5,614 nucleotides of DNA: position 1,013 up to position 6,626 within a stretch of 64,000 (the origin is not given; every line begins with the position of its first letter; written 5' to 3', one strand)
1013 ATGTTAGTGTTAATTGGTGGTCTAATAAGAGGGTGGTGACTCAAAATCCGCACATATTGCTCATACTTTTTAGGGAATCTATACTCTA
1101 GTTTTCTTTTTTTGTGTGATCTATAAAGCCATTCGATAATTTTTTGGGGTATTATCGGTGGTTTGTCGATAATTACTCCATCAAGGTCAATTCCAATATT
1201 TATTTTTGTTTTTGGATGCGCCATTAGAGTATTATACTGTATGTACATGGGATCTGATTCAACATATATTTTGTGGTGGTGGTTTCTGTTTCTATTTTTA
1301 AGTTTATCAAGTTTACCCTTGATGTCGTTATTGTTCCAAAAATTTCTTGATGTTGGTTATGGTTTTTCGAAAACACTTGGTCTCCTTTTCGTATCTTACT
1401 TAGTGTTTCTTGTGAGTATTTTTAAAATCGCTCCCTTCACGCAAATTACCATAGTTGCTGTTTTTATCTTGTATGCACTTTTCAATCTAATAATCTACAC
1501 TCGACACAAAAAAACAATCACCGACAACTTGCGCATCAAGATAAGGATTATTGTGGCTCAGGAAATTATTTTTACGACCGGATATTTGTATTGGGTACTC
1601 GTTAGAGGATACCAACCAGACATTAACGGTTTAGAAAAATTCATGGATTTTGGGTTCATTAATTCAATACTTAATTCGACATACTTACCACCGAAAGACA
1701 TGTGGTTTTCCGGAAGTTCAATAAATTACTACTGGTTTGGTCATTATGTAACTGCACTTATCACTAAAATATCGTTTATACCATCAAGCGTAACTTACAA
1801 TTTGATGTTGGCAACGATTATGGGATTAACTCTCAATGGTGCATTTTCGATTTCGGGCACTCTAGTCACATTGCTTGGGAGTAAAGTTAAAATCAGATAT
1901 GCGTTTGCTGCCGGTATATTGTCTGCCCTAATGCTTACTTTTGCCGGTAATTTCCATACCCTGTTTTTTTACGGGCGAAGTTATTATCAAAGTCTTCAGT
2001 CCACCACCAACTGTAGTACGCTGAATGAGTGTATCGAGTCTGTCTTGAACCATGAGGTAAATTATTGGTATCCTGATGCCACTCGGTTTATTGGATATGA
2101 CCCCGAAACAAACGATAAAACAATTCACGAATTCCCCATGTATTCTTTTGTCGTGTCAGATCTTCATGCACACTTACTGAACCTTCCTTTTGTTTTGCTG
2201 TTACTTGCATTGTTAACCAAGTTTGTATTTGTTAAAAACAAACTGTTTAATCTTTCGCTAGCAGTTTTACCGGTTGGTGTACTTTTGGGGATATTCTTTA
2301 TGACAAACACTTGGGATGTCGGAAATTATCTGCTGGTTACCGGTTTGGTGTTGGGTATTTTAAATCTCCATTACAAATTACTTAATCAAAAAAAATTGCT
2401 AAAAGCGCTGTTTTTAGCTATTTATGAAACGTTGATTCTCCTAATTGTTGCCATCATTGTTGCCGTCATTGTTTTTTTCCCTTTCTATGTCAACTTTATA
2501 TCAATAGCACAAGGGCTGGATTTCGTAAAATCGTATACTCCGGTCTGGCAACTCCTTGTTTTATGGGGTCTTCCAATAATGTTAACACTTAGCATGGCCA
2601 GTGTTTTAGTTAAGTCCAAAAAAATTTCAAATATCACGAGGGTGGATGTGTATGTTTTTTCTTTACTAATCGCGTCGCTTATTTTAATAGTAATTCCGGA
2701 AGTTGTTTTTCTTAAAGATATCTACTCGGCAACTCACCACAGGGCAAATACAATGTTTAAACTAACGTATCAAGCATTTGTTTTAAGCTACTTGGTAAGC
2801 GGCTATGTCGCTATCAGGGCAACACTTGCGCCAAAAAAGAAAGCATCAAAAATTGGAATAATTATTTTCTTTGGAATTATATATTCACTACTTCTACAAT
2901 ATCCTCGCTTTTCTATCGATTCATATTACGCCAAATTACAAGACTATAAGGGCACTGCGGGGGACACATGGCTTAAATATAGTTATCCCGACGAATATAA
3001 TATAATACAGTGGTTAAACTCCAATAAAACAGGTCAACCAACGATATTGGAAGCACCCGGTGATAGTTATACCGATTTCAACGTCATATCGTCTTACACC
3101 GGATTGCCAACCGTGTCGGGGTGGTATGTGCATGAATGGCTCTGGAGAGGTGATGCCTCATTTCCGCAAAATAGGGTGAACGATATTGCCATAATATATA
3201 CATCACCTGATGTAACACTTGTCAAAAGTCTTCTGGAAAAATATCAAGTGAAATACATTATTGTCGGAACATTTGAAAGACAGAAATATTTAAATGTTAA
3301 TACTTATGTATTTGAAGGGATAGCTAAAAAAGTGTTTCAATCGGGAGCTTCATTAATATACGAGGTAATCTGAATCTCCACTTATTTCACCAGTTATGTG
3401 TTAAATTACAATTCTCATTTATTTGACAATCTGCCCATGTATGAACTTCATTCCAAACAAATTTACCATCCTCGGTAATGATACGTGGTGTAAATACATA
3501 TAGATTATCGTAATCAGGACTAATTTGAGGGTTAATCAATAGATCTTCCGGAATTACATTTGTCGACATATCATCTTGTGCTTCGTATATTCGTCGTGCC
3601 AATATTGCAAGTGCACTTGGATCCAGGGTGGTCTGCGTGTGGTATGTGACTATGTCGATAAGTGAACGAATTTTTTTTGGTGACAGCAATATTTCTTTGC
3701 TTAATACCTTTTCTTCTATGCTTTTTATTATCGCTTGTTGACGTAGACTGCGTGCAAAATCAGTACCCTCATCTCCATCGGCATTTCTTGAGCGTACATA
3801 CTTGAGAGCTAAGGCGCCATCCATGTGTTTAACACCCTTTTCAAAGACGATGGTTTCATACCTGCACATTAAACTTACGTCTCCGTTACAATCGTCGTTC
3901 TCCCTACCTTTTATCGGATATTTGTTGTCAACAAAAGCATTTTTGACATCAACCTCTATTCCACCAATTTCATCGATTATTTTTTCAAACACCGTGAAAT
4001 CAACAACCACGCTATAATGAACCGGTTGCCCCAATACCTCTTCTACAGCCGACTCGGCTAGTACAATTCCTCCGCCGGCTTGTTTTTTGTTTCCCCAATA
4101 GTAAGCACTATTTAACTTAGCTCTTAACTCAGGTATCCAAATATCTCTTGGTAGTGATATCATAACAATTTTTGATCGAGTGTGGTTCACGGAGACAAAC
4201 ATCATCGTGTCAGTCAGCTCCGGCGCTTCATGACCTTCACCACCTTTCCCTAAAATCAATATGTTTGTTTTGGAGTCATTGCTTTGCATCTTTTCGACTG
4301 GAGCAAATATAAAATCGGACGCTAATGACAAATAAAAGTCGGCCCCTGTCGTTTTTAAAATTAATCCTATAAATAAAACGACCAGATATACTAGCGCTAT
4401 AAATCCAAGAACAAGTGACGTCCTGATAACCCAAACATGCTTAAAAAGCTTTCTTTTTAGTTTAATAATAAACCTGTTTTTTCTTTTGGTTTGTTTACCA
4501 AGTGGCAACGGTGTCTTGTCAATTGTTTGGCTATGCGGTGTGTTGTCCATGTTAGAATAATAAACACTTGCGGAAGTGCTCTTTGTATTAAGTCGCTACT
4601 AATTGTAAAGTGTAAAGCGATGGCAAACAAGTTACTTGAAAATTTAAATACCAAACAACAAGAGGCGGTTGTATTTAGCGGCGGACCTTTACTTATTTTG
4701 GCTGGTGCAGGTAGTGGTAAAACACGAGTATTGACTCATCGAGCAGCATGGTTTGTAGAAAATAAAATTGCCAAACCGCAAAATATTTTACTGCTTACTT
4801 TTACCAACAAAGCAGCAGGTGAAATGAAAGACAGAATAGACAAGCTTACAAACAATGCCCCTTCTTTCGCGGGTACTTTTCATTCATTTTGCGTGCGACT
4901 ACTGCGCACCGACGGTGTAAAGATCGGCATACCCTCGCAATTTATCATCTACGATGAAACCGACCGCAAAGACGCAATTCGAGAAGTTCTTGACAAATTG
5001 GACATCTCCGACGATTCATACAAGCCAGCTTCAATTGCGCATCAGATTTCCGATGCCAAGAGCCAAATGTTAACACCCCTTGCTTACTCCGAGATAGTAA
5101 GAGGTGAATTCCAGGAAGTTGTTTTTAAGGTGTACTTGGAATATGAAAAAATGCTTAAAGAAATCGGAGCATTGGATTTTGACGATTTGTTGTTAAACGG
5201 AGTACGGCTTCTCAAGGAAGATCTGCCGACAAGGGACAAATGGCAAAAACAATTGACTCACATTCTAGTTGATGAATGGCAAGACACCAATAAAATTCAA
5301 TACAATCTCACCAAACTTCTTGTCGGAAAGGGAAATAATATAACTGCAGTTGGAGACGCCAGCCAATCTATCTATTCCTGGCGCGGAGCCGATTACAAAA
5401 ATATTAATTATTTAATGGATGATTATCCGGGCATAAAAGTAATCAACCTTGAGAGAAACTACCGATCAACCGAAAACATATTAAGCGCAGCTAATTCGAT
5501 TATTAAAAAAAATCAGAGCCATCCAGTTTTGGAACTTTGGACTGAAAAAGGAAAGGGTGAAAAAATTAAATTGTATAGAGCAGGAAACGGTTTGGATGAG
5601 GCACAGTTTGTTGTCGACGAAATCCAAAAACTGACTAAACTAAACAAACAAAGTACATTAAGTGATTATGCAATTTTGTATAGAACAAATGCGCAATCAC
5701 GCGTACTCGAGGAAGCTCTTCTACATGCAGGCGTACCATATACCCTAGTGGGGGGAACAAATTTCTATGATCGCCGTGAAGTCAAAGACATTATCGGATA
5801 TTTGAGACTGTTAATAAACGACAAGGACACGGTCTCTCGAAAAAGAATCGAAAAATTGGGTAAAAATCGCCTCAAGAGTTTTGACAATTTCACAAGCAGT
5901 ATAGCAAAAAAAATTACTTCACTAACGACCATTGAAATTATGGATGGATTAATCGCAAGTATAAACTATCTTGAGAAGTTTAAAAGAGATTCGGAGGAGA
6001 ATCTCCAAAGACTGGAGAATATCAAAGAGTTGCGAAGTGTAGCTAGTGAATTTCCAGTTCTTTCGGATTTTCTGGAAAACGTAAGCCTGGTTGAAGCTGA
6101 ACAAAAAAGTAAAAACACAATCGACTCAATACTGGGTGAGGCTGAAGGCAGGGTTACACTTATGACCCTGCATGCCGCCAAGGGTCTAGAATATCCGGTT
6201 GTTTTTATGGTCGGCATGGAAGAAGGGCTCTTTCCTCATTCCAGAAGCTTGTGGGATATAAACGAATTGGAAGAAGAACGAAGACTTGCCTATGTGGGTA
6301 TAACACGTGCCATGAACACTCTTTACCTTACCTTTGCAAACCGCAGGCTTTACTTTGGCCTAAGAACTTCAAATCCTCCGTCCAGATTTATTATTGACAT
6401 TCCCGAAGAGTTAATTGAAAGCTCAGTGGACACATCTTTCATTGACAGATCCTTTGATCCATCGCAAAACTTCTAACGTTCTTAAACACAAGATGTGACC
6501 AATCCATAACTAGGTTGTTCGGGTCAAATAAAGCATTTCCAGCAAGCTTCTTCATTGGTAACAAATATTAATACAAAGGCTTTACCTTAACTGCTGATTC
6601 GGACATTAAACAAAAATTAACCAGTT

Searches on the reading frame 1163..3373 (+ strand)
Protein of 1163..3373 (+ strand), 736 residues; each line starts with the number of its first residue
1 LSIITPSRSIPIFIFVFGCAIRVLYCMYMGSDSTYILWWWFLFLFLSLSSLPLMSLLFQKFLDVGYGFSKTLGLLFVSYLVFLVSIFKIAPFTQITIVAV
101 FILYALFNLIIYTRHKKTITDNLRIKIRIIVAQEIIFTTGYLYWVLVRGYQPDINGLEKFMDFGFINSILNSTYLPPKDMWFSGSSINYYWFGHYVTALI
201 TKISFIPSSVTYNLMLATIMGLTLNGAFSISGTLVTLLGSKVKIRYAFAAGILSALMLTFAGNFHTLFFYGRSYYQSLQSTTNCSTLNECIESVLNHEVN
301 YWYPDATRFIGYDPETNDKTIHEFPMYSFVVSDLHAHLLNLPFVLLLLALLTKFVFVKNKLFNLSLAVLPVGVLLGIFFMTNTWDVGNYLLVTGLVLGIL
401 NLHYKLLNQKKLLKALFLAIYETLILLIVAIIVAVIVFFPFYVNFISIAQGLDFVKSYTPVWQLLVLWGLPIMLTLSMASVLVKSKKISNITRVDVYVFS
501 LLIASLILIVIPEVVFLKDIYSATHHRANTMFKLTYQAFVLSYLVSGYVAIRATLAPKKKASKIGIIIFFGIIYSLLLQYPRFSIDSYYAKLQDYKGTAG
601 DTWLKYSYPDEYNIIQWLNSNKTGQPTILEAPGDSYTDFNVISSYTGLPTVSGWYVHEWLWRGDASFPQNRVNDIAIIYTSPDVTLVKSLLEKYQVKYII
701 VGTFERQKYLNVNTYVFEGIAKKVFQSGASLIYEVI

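Call 20: search_protein_families(library=pfam, proteins=[window:1163-3373:+])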
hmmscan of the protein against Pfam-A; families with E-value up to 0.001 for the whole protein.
window:1163-3373:+ (736 aa): 1 family
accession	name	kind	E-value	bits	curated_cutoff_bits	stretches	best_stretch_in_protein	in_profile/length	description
PF10060.15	DUF2298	-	6e-105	352.4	27.8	2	77-496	2-400/488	Uncharacterized membrane protein (DUF2298)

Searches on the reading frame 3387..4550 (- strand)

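Call 44: search_protein_families(library=pfam, proteins=[window:3387-4550:-])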
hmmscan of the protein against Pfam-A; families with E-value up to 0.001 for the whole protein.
window:3387-4550:- (387 aa): 1 family
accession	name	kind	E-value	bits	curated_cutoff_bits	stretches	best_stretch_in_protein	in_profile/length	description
PF03816.19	LytR_cpsA_psr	-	1.2e-31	110.4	24.6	1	113-282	2-148/150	LytR_cpsA_psr family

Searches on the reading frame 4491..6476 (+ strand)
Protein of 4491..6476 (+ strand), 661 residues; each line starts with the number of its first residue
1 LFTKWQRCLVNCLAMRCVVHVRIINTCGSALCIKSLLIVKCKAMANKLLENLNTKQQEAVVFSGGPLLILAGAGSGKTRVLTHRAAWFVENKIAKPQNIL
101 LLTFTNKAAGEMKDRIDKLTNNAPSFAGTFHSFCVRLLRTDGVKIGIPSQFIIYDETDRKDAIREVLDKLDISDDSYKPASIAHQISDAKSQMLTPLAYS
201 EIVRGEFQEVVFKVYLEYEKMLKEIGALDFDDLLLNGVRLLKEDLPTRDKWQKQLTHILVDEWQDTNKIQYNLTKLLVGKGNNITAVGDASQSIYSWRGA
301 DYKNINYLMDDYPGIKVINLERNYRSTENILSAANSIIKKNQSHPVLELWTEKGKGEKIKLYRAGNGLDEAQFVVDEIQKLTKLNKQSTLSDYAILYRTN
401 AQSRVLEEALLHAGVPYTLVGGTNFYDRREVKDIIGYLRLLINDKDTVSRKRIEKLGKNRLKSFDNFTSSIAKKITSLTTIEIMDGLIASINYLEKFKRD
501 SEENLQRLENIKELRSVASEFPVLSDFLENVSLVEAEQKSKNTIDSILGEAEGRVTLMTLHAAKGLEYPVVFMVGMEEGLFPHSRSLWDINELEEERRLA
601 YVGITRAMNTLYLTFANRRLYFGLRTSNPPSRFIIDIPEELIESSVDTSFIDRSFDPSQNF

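Call 20: search_protein_families(library=pfam, proteins=[window:4491-6476:+])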
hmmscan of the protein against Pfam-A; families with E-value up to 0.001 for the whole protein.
window:4491-6476:+ (661 aa): 5 families
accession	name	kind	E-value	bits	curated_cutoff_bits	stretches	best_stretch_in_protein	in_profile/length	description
PF00580.27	UvrD-helicase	-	7.3e-81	272.2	23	1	52-313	1-271/271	UvrD/REP helicase N-terminal domain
PF13361.12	UvrD_C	-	5.2e-69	233.8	25.6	2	318-455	1-136/350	UvrD-like helicase C-terminal domain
PF13245.12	AAA_19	-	9.7e-25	87.7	25.1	1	56-296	1-132/134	AAA domain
PF13538.12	UvrD_C_2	-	7.8e-08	32.5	27.4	1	555-613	2-51/52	UvrD-like helicase C-terminal domain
PF13604.12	AAA_30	-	3.9e-06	27.2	27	0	52-157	2-97/191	AAA domain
